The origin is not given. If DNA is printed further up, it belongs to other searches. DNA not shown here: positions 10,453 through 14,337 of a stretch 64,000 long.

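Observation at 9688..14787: ORF C: PD-(D/E)xK nuclease, NACHT-like NTPase and a ~1,250-aa helical tail (Avs/STAND-like architecture)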

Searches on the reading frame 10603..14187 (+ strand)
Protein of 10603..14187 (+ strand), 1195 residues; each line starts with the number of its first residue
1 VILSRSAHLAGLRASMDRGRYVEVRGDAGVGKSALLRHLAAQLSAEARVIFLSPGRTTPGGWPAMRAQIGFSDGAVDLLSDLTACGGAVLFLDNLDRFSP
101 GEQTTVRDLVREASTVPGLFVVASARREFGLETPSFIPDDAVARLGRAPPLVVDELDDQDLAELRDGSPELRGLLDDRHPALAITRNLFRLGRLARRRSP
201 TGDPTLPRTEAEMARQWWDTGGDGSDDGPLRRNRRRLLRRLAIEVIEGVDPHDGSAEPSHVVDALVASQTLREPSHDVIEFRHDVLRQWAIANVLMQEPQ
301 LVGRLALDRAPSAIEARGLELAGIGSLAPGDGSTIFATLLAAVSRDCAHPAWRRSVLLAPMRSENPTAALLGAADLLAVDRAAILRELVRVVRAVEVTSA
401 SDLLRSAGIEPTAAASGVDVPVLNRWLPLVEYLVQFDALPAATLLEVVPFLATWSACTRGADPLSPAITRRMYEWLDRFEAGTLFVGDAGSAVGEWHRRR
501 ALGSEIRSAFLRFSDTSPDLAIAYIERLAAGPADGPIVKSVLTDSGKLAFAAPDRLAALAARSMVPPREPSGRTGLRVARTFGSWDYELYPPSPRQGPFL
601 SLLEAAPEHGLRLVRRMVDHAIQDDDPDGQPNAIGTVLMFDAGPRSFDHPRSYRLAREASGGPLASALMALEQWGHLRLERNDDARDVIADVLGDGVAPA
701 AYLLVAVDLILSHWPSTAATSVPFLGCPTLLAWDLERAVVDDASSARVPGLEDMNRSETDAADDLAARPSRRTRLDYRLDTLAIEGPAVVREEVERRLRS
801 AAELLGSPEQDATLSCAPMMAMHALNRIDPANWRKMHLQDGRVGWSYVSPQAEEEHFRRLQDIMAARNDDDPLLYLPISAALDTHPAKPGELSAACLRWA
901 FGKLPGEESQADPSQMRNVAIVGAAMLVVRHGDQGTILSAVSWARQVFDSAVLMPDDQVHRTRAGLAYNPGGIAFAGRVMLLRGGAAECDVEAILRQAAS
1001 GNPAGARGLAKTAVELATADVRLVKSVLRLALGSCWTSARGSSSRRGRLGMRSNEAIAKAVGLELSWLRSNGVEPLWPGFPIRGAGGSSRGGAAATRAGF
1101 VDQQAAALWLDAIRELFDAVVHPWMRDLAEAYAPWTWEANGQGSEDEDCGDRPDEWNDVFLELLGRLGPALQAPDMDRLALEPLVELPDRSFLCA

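Call 64: predict_structure(alignment_id=A4)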
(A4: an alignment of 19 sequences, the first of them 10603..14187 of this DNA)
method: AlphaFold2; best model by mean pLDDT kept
length: 1195 residues; sequences in the alignment: 19
mean_pLDDT: 80.0   pTM: 0.55
mean pLDDT of the five models: 80.0, 78.5, 76.3, 75.8, 75.4
residues with pLDDT >= 90: 361; 70-90: 582; 50-70: 159; < 50: 93
segments of 3 or more residues with pLDDT < 50: 1-3, 185-191, 193-195, 201-203, 489-491, 571-579, 744-759, 867-872, 903-912, 1040-1052, 1084-1097
pLDDT, mean of each block of 10 residues (from residue 1): 60 88 80 79 85 85 86 87 85 89 93 92 86 81 91 69 63 63 50 50 60 83 71 89 84 85 80 78 84 92 88 89 82 82 89 91 85 85 90 87 77 71 88 84 88 86 89 91 67 61 90 92 93 81 89 94 75 42 70 82 94 91 67 71 86 72 85 94 93 87 94 92 93 84 45 40 73 90 91 94 87 88 94 86 85 85 56 64 70 79 45 64 89 83 88 68 71 90 78 90 86 88 93 76 39 74 90 85 44 44 88 88 90 89 66 84 88 88 84 78
secondary structure, 60 per line:
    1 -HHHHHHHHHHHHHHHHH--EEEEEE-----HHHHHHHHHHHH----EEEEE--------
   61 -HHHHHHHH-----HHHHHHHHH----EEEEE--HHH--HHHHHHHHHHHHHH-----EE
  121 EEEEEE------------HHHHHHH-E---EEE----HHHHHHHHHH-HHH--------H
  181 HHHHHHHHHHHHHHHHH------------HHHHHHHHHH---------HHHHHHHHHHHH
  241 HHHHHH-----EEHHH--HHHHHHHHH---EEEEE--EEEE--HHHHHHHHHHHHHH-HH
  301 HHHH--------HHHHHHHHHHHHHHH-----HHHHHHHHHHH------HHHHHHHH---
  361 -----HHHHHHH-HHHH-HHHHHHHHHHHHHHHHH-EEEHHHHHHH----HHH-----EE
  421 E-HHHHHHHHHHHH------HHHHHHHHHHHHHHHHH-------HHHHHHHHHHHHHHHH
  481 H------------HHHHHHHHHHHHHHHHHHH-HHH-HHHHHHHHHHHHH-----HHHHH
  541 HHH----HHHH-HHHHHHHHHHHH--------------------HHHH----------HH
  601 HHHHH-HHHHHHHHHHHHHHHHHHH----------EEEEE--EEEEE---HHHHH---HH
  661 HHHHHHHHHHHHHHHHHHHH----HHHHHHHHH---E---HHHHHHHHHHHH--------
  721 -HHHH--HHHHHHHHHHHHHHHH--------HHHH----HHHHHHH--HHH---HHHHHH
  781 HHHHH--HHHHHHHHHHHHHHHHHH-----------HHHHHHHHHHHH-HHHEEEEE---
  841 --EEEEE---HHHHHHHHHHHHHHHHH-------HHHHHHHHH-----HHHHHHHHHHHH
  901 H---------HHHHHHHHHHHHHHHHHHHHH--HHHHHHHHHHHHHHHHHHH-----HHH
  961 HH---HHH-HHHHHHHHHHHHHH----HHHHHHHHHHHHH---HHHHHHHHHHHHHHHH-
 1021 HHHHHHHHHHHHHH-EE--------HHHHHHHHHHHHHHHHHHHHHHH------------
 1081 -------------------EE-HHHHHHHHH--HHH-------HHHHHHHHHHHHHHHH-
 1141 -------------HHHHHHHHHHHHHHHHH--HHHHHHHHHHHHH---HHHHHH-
elements in order (helices of 4 or more, strands of 3 or more residues): H2-18 E21-26 H32-43 E48-52 H62-69 H75-83 E88-92 H100-113 E119-126 H139-145 E151-153 H158-167 H180-197 H210-219 H229-246 H259-267 E271-275 E278-281 H284-297 H299-304 H313-327 H333-343 H350-357 H366-372 H374-377 H379-395 E397-399 H400-406 E419-421 H423-434 H441-457 H465-481 H494-512 H518-530 H536-543 H548-551 H553-564 H585-588 H599-605 H607-625 E636-640 E643-647 H651-655 H659-680 H685-693 H701-712 H722-725 H728-743 H752-755 H760-766 H775-785 H788-805 H817-828 E833-837 E843-847 H851-867 H875-883 H889-901 H911-931 H934-952 H958-962 H970-983 H988-1000 H1004-1019 H1021-1034 H1046-1068 H1103-1111 H1124-1139 H1154-1170 H1173-1185 H1189-1194

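Call 66: fold_search(model_id=the predicted structure, library=pdb)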
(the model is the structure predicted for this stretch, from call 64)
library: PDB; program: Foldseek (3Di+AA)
matches with E <= 10: 1121; with E <= 0.001: 13
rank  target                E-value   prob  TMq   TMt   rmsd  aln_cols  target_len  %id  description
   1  8dgf_B                1.8e-19  1.00  0.45  0.38  13.0      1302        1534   13  Avs4 bound to phage PhiV-1 portal (released 2022-08-03)
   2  8dgf_A                8.7e-19  1.00  0.44  0.37  13.6      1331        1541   13  Avs4 bound to phage PhiV-1 portal (released 2022-08-03)
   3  6xte_A                7.0e-05  1.00  0.17  0.18  38.0      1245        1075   11  Human karyopherin RanBP5 (isoform-1) (released 2020-04-22)
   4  9ce3_A                7.5e-05  0.99  0.11  0.10  35.1      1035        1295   14  Structure of the TSC:WIPI3 lysosomal recruitment complex (released 2024-12-04)
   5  12dl_DA               2.1e-04  1.00  0.19  0.22  10.7       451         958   11  Native structure of the cytoplasmic lattice (CPL) asymmetric unit from mouse MII eggs (released 2026-04-08)
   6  9xrl_AK               3.6e-04  1.00  0.20  0.24  10.5       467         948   12  Structure of mouse cytoplasmic lattice (CPL) repeating unit (released 2026-03-18)
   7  7jpq_D                4.6e-04  1.00  0.14  0.36  14.3       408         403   13  ORC-O2-5: Human Origin Recognition Complex (ORC) with subunits 2,3,4,5 (released 2020-09-02)
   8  7jps_D                6.2e-04  1.00  0.14  0.35  14.5       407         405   12  ORC-DNA: Human Origin Recognition Complex (ORC) with DNA bound in the core (released 2020-09-09)
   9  4xri                  6.7e-04  1.00  0.17  0.22  31.0      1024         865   12  Crystal Structure of Importin Beta in an Ammonium Sulfate Condition (released 2016-01-27)
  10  2bku_B                7.2e-04  1.00  0.15  0.19  31.5      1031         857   11  Kap95p:RanGTP complex (released 2005-05-04)
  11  3w3v                  7.5e-04  0.99  0.16  0.17  33.3      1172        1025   11  Crystal structure of Kap121p mutant D353K/E396K/D438K (released 2013-04-10)
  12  3w3t                  8.7e-04  0.99  0.17  0.19  32.8      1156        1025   10  Crystal structure of Kap121p (released 2013-04-10)
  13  9e5c_7b               8.7e-04  0.77  0.12  0.06  61.6      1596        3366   12  Cryo-EM structure of 96 nm repeat of microtubule doublet from T. brucei flagellum (released 2025-03-12)
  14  7jpo_D                1.0e-03  1.00  0.14  0.34  15.1       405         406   12  ORC-O1AAA: Human Origin Recognition Complex (ORC) with dynamic/unresolved ORC2 WH (released 2020-09-02)
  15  7zbz_D                1.0e-03  0.99  0.17  0.17  28.9      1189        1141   12  CAND1 delhairpin-SCF-SKP2 CAND1 partly engaged SCF partly rocked (released 2023-04-19)
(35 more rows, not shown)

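Call 81: search_protein_families(library=pfam, alignment_id=A4, max_evalue=0.01)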
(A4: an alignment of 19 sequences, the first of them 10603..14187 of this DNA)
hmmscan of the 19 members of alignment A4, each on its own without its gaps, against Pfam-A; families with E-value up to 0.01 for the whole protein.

A. member 1, window:10603-14187:+ (1195 aa): 4 families
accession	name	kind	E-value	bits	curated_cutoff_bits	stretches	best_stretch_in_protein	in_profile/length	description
PF13191.12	AAA_16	-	2.5e-06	28.6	32.6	1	13-52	18-56/167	AAA ATPase domain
PF25199.1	nSTAND_NTPase5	-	0.00051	20.3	34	1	14-126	36-133/145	Novel STAND NTPase 5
PF05729.18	NACHT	-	0.0044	17.3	26.7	0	20-45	1-26/167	NACHT domain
PF00005.33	ABC_tran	-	0.008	17.2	25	0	11-83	3-75/137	ABC transporter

B. families by the number of members that match (of 19 scanned): 11 families
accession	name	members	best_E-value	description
PF13191.12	AAA_16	9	2.5e-06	AAA ATPase domain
PF25199.1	nSTAND_NTPase5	8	3.7e-06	Novel STAND NTPase 5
PF13604.12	AAA_30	5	0.00016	AAA domain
PF05729.18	NACHT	4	0.0044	NACHT domain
PF20703.3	nSTAND1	3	0.0011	Novel STAND NTPase 1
PF00005.33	ABC_tran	3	0.0034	ABC transporter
PF20720.3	nSTAND3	2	0.0044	Novel STAND NTPase 3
PF00004.35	AAA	1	0.00089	ATPase family associated with various cellular activities (AAA)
PF03193.22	RsgA_GTPase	1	0.0035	RsgA GTPase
PF22011.2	DUF6931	1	0.0057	Family of unknown function (DUF6931)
PF13401.12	AAA_22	1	0.0083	AAA domain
